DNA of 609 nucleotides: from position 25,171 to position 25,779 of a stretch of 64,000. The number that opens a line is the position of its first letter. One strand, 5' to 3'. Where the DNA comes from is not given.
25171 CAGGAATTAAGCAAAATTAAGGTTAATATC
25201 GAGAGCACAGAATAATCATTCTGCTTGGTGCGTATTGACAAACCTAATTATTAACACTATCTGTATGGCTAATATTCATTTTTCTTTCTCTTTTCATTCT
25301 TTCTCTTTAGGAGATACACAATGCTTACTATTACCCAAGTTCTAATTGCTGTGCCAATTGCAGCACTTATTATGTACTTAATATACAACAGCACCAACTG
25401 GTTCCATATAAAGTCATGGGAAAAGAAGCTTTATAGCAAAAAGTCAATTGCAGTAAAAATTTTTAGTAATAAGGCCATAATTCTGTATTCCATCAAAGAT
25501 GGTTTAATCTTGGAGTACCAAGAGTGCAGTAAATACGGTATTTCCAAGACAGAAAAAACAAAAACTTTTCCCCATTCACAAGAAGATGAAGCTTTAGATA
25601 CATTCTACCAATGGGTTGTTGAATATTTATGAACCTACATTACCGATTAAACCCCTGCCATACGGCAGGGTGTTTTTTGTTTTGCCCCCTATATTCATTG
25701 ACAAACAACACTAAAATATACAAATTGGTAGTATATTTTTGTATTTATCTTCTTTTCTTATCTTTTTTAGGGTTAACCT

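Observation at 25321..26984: Array 1 of a novel nine-member small-protein family (four tandem genes between rlmN and pnp)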

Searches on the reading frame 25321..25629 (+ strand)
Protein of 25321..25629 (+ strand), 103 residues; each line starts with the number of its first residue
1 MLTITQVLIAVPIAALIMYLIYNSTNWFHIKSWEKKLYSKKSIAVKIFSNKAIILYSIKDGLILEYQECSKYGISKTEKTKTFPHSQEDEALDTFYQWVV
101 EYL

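Call 5: search_protein_families(library=pfam, proteins=[window:25321-25629:+], max_evalue=1)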
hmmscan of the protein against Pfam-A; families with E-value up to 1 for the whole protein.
window:25321-25629:+ (103 aa): 2 families
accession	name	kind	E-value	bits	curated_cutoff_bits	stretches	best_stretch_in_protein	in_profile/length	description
PF06627.17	DUF1153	-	0.069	13.7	23.5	1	47-78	31-62/87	Protein of unknown function (DUF1153)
PF15944.10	DUF4752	-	0.1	13.1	27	1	6-61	5-63/84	Domain of unknown function (DUF4752)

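Call 7: find_homologous_proteins(query=A1, max_evalue=0.01)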
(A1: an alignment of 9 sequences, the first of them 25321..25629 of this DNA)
Query A1 (9 sequences) (103 aa, profile of the alignment): 5 proteins with E <= 0.01 among 622 candidates.
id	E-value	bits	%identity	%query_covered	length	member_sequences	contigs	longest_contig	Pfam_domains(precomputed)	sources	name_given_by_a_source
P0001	2.7e-40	155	-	-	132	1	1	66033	-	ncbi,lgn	-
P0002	2.2e-35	139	-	-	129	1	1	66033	-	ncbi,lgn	-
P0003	1.2e-26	111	100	100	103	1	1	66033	-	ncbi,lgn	-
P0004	3.9e-24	103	-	-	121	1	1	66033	-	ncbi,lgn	-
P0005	3.9e-23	99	-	-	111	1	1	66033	-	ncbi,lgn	-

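Call 8: find_encoding_contigs(protein=P0001, flank=3000, max_places=5)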
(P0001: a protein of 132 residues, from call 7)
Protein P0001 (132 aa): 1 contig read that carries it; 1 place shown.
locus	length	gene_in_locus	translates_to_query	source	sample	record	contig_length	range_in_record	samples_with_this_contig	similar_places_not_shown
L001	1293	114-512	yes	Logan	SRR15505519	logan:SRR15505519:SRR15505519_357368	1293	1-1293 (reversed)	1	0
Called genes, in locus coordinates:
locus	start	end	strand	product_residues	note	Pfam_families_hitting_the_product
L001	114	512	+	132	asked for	-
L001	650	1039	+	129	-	-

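Call 19: search_protein_representatives(alignment_id=A1)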
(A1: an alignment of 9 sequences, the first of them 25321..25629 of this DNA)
Query: 9 sequences, 124 profile positions. Proteins with E-value up to 0.001 (for the whole library): 22; up to 1e-10: 9; up to 1e-30: 3. The best 22 are listed.
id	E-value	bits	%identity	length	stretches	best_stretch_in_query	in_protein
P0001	8.6e-41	154.9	-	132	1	1-123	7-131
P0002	6.8e-36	139.0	-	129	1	1-124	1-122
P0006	1.5e-35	138.0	-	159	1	1-124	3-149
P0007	1.1e-27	112.5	-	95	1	31-122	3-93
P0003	3.8e-27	110.8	-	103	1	1-106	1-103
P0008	5.8e-27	110.2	-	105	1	23-123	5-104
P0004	1.3e-24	102.7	-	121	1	26-123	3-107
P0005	1.3e-23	99.4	-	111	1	1-106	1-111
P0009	3.6e-18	81.8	-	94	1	18-107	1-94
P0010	9.4e-07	44.9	-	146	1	2-114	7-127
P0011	7.1e-06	42.1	-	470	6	44-91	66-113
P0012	1.7e-05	40.9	-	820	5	45-91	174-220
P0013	2.6e-05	40.2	-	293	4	44-91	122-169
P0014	3.0e-05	40.1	-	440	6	36-94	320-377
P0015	9.1e-05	38.5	-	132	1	25-107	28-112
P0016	1.7e-04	37.6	-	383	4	41-105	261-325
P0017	2.4e-04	37.1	-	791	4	61-120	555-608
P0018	3.9e-04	36.5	-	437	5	44-86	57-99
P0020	7.2e-04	35.6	-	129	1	18-114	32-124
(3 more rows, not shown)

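Call 21: search_protein_families(library=pfam, proteins=[P0010, P0015, P0020, P0011, P0012, P0013, P0014, P0016, P0017, P0018], max_evalue=0.01)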
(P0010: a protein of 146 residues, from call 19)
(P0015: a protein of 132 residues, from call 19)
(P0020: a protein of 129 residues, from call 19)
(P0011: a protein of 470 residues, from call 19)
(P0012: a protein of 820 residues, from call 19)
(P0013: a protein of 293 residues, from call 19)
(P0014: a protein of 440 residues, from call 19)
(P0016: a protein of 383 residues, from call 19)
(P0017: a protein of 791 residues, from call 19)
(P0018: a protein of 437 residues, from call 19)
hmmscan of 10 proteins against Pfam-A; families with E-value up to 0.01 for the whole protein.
P0010 (146 aa): 0 families

P0015 (132 aa): 0 families

P0020 (129 aa): 0 families

P0011 (470 aa): 0 families

P0012 (820 aa): 0 families

P0013 (293 aa): 0 families

P0014 (440 aa): 1 family
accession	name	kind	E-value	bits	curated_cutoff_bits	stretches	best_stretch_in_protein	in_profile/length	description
PF23657.1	DUF7151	-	0.0003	21.1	27.2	0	129-151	6-28/46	Domain of unknown function (DUF7151)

P0016 (383 aa): 0 families

P0017 (791 aa): 11 families
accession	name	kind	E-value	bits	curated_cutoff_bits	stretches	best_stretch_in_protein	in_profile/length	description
PF23237.1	HYR_4C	-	1.9e-29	102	27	5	444-505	6-71/73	HYR-like domain with 4 cysteines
PF16403.11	Bact_surface_Ig-like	-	2.5e-20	72.7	27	1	38-66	43-71/71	Bacterial surface protein, Ig-like domain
PF18911.6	PKD_4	-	1.9e-11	44.3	27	0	30-64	48-83/85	PKD domain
PF02494.22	HYR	-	1.4e-08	35.4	21.7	1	457-507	31-81/81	HYR domain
PF15418.12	DUF4625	-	6.8e-08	33.3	27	0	476-507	100-130/131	Domain of unknown function (DUF4625)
PF00801.26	PKD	-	2.8e-06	27.7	23.5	0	30-63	45-78/80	PKD domain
PF18962.6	Por_Secre_tail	-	2.6e-05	24.9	27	1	715-789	1-74/75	Secretion system C-terminal sorting domain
PF19077.6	Big_13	-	8.1e-05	23.5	27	0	311-360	43-100/102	Bacterial Ig-like domain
PF08329.16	ChitinaseA_N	-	9.1e-05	22.6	21.2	0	319-364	66-111/133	Chitinase A, N-terminal domain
PF14347.11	DUF4399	-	0.0019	19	28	0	30-63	49-85/91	Domain of unknown function (DUF4399)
PF20763.3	UDG-inhib_P56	-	0.0097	16.1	24.1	0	115-132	7-24/53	Phage phi29, UDG inhibitor P56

P0018 (437 aa): 4 families
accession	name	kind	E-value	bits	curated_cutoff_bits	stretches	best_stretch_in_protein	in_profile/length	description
PF21455.3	PylD_N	-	0.00035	20.9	27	0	109-129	89-109/112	Pyrrolysine biosynthesis protein PylD, N-terminal domain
PF13540.12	RCC1_2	-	0.00057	20.1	22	0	157-172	6-21/30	Regulator of chromosome condensation (RCC1) repeat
PF14034.11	Spore_YtrH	-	0.0028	18.3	27.2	0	212-246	22-56/101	Sporulation protein YtrH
PF24214.1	Phage_H_T_join_2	-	0.0038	17.5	23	0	40-94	71-124/170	Putative phage head-tail joining protein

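Call 23: find_encoding_contigs(protein=P0010, flank=8000, max_places=4)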
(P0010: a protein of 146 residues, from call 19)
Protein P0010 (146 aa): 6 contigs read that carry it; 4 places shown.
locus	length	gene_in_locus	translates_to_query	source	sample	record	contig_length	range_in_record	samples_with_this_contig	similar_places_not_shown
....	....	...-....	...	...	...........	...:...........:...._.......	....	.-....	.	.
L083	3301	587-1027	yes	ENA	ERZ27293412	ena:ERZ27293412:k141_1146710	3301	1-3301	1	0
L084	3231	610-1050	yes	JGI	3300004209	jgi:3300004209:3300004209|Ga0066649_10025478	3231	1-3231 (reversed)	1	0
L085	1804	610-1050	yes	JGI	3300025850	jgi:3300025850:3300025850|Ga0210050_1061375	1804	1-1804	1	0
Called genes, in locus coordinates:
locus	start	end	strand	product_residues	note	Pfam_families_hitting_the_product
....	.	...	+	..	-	?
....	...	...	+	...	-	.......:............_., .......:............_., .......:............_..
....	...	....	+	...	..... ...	-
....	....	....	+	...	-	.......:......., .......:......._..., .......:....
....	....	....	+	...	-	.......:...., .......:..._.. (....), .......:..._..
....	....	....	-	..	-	-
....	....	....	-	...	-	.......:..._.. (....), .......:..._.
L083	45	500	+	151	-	PF00583:Acetyltransf_1, PF13508:Acetyltransf_7, PF13673:Acetyltransf_10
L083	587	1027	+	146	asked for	-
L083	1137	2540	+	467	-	PF00919:UPF0004, PF04055:Radical_SAM, PF01938:TRAM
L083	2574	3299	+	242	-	?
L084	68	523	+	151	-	PF00583:Acetyltransf_1, PF13508:Acetyltransf_7, PF13673:Acetyltransf_10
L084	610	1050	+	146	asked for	-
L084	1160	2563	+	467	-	PF00919:UPF0004, PF04055:Radical_SAM, PF01938:TRAM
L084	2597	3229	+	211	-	?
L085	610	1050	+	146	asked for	-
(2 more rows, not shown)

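Call 24: find_encoding_contigs(protein=P0015, flank=8000, max_places=4)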
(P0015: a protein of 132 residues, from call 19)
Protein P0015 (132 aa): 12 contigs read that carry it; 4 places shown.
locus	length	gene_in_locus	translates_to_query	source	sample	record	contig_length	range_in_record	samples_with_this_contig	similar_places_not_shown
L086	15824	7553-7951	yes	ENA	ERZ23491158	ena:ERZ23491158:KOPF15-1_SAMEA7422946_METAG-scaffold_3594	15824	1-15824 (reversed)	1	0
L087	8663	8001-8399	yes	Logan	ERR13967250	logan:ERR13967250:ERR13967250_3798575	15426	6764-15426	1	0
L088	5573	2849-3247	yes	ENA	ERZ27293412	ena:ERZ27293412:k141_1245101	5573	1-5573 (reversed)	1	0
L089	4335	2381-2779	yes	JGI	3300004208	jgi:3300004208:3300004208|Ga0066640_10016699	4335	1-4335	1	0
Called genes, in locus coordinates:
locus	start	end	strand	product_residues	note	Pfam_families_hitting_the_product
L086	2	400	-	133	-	?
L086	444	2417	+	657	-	-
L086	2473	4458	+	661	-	-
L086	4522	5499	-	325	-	-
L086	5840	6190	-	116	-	PF06429:Flg_bbr_C (weak)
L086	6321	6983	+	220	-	PF00814:TsaD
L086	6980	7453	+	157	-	PF13673:Acetyltransf_10 (weak), PF00583:Acetyltransf_1, PF13508:Acetyltransf_7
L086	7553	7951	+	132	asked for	-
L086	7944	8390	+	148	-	-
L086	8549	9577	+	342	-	PF02562:PhoH, PF13245:AAA_19, PF13604:AAA_30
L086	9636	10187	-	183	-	PF12844:HTH_19 (weak), PF13560:HTH_31, PF01381:HTH_3, PF13443:HTH_26 (weak)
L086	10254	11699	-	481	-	PF20154:LNT_N, PF00795:CN_hydrolase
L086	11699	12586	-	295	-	PF00571:CBS, PF03471:CorC_HlyC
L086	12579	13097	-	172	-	PF02130:YbeY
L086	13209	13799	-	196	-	PF12952:DUF3841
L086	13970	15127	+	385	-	PF00438:S-AdoMet_synt_N, PF02772:S-AdoMet_synt_M, PF02773:S-AdoMet_synt_C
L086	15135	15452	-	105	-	-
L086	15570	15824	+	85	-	?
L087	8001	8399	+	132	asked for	-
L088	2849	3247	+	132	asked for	-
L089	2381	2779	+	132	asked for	-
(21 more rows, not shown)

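Call 25: find_encoding_contigs(protein=P0020, flank=8000, max_places=4)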
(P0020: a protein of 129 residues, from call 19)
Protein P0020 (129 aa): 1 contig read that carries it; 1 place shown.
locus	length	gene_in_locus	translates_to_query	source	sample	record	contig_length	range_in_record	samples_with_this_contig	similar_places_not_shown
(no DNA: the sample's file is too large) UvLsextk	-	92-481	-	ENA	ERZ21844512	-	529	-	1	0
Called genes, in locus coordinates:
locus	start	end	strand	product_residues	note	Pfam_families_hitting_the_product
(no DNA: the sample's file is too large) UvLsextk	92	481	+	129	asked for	-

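Call 39: predict_structure(alignment_id=A4)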
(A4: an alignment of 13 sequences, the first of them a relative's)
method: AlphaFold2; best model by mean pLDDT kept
length: 95 residues; sequences in the alignment: 13
mean_pLDDT: 85.4   pTM: 0.75
mean pLDDT of the five models: 85.4, 84.9, 84.6, 84.3, 83.9
residues with pLDDT >= 90: 63; 70-90: 15; 50-70: 11; < 50: 6
segments of 3 or more residues with pLDDT < 50: 1-5
pLDDT, mean of each block of 10 residues (from residue 1): 47 83 96 94 91 93 97 96 87 54
secondary structure, 60 per line:
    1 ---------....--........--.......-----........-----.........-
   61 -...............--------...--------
elements in order: H10-13 E16-23 E26-32 E38-45 E51-59 H62-76

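Call 47: fold_search(model_id=the predicted structure, library=pdb)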
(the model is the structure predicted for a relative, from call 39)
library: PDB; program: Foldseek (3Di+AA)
matches with E <= 10: 808; with E <= 0.001: 0
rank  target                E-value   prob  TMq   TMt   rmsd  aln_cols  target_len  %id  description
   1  7snx_A                2.0e-01  0.93  0.35  0.23   2.8        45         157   11  1.70A Resolution Structure of NanoBiT Complementation Reporter Complex of LgBit and SmBiT Subunits (released 2022-11-16)
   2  9bln_U                2.1e-01  0.98  0.40  0.07   2.2        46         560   13  The structure of human Pdcd4 bound to the 40S-eIF4A-eIF3-eIF1 complex (released 2024-09-04)
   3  9hbp_B                2.1e-01  0.84  0.38  0.10   3.4        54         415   11  Cryo-EM structure of the canine distemper virus tetrameric attachment H glycoprotein in complex with two different Nan (released 2026-01-21)
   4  7wzf                  2.2e-01  0.28  0.29  0.14   9.5        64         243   16  Structural and mechanism analysis of YunM (released 2023-02-22)
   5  6edz_D                2.2e-01  0.25  0.25  0.05   8.9        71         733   11  Crystal structure of Mycobacterium tuberculosis ICL2 in complex with acetyl-CoA, form I (released 2019-08-14)
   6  7snt_B                2.4e-01  0.87  0.33  0.24   2.9        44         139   14  2.20A Resolution Structure of NanoLuc Luciferase with Bound Substrate Analog 3-methoxy-furimazine (released 2022-11-16)
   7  7snt_A                2.4e-01  0.87  0.34  0.22   3.2        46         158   13  2.20A Resolution Structure of NanoLuc Luciferase with Bound Substrate Analog 3-methoxy-furimazine (released 2022-11-16)
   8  6edz_C                2.7e-01  0.21  0.26  0.05   8.2        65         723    9  Crystal structure of Mycobacterium tuberculosis ICL2 in complex with acetyl-CoA, form I (released 2019-08-14)
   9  3nm7_A                2.7e-01  0.10  0.25  0.27  11.7        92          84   15  Crystal Structure of Borrelia burgdorferi Pur-alpha (released 2010-10-06)
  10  7snr_B                2.8e-01  0.51  0.29  0.19   5.0        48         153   12  2.00A Resolution Structure of NanoLuc Luciferase (released 2022-11-16)
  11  6ee1_C                2.8e-01  0.23  0.25  0.05   8.3        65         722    9  Crystal structure of Mycobacterium tuberculosis ICL2 in complex with acetyl-CoA (released 2019-08-14)
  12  6ee1_D                2.8e-01  0.23  0.25  0.05   8.2        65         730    9  Crystal structure of Mycobacterium tuberculosis ICL2 in complex with acetyl-CoA (released 2019-08-14)
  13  7sny                  3.0e-01  0.87  0.35  0.23   3.1        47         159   11  2.10A Resolution Structure of NanoBiT Complementation Reporter Large Subunit LgBiT (released 2022-11-16)
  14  6edz_A                3.2e-01  0.21  0.25  0.05   8.9        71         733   11  Crystal structure of Mycobacterium tuberculosis ICL2 in complex with acetyl-CoA, form I (released 2019-08-14)
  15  6p77_A                3.4e-01  0.60  0.34  0.25   5.1        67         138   16  2.5 Angstrom structure of Caci_6494 from Catenulispora Acidiphila (released 2020-06-17)
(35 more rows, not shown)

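Call 48: search_solved_structures(query=A4, max_evalue=10)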
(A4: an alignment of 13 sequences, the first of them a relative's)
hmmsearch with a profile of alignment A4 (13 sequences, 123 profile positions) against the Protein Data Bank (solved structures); distinct sequences matched with E-value up to 10: 2.
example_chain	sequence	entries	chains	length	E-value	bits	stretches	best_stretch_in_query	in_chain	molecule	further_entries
4d0g_A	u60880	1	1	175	0.72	13.1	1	16-105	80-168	RAS-RELATED PROTEIN RAB-14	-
1qlw_A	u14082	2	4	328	1.3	12.2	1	44-84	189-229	ESTERASE | CARBOXYLESTERASE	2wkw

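Call 49: search_protein_families(library=padloc, alignment_id=A4, max_evalue=0.1)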
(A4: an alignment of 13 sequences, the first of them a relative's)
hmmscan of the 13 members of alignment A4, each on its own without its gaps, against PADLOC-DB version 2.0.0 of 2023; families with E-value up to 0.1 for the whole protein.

A. member 1, P0007 (95 aa): 0 families

B. families by the number of members that match (of 13 scanned): 0 families

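Call 50: search_protein_families(library=phrogs, alignment_id=A4, max_evalue=0.1)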
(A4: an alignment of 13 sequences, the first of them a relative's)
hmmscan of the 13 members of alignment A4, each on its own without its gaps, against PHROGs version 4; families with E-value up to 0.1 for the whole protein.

A. member 1, P0007 (95 aa): 0 families

B. families by the number of members that match (of 13 scanned): 8 families
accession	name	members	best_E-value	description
phrog_10435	-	1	0.00054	-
phrog_38455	-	1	0.017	-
phrog_21559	-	1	0.023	-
phrog_2626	-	1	0.039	-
phrog_34161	-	1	0.04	-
phrog_18046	-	1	0.059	-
phrog_11572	-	1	0.069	-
phrog_33816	-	1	0.099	-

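Call 51: search_protein_families(library=ncbifam, alignment_id=A4, max_evalue=0.1)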
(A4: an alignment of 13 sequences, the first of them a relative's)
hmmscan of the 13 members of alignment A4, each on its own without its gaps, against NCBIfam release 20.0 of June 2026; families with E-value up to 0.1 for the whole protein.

A. member 1, P0007 (95 aa): 0 families

B. families by the number of members that match (of 13 scanned): 0 families

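Call 62: search_dna_similar(query=P0001, collection=phages, mode=protein, max_evalue=1, max_rows=10)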
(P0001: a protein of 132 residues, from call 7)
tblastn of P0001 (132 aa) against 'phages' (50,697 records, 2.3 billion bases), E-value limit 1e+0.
No match.

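Call 63: search_dna_similar(query=P0006, collection=plasmids, mode=protein, max_evalue=1, max_rows=10)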
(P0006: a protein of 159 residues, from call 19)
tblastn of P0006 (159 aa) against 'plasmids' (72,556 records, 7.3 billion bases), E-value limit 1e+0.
No match.

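Call 68: predict_structure(alignment_id=A5)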
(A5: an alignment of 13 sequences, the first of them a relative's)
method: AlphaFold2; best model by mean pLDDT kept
length: 111 residues; sequences in the alignment: 13
mean_pLDDT: 79.4   pTM: 0.64
mean pLDDT of the five models: 79.4, 77.5, 75.9, 71.3, 68.4
residues with pLDDT >= 90: 20; 70-90: 65; 50-70: 24; < 50: 2
segments of 3 or more residues with pLDDT < 50: none
pLDDT, mean of each block of 10 residues (from residue 1): 92 96 85 81 87 81 55 69 76 66 85 83
secondary structure, 60 per line:
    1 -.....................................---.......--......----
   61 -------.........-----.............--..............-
elements in order: H2-38 E42-48 E51-56 E68-76 E82-91 H97-110

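Call 76: list_cluster_members(proteins=[P0001, P0003, P0006, P0010, P0015, P0020, P0023, P0024])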
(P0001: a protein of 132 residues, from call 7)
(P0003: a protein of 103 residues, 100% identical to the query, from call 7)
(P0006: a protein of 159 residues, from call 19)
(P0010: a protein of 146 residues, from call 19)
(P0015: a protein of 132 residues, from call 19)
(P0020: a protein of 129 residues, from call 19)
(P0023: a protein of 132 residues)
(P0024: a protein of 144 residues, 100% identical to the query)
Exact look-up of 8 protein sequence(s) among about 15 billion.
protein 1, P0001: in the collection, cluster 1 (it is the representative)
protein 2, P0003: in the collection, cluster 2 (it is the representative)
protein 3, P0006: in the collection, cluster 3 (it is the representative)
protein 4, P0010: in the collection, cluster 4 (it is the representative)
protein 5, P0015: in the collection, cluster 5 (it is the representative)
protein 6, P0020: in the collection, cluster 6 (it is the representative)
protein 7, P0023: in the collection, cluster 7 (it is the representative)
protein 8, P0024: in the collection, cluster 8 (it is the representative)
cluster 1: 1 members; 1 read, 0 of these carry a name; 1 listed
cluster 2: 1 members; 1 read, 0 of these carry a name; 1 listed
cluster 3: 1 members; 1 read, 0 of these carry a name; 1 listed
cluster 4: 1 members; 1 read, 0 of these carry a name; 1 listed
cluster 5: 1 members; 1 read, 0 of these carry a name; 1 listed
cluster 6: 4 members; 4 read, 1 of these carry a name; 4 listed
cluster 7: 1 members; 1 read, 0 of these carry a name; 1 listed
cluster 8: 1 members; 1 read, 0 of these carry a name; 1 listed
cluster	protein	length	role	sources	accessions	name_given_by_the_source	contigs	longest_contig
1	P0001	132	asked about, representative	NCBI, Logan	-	-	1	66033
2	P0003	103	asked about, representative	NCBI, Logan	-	-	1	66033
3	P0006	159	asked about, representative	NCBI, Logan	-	-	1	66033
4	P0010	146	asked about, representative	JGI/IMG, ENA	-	-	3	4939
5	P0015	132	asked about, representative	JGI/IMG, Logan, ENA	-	-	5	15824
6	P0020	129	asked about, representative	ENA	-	-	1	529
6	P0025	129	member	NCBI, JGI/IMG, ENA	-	hypothetical protein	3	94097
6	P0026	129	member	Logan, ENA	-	-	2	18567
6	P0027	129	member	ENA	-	-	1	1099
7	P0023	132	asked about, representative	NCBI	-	-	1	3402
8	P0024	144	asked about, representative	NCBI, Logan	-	-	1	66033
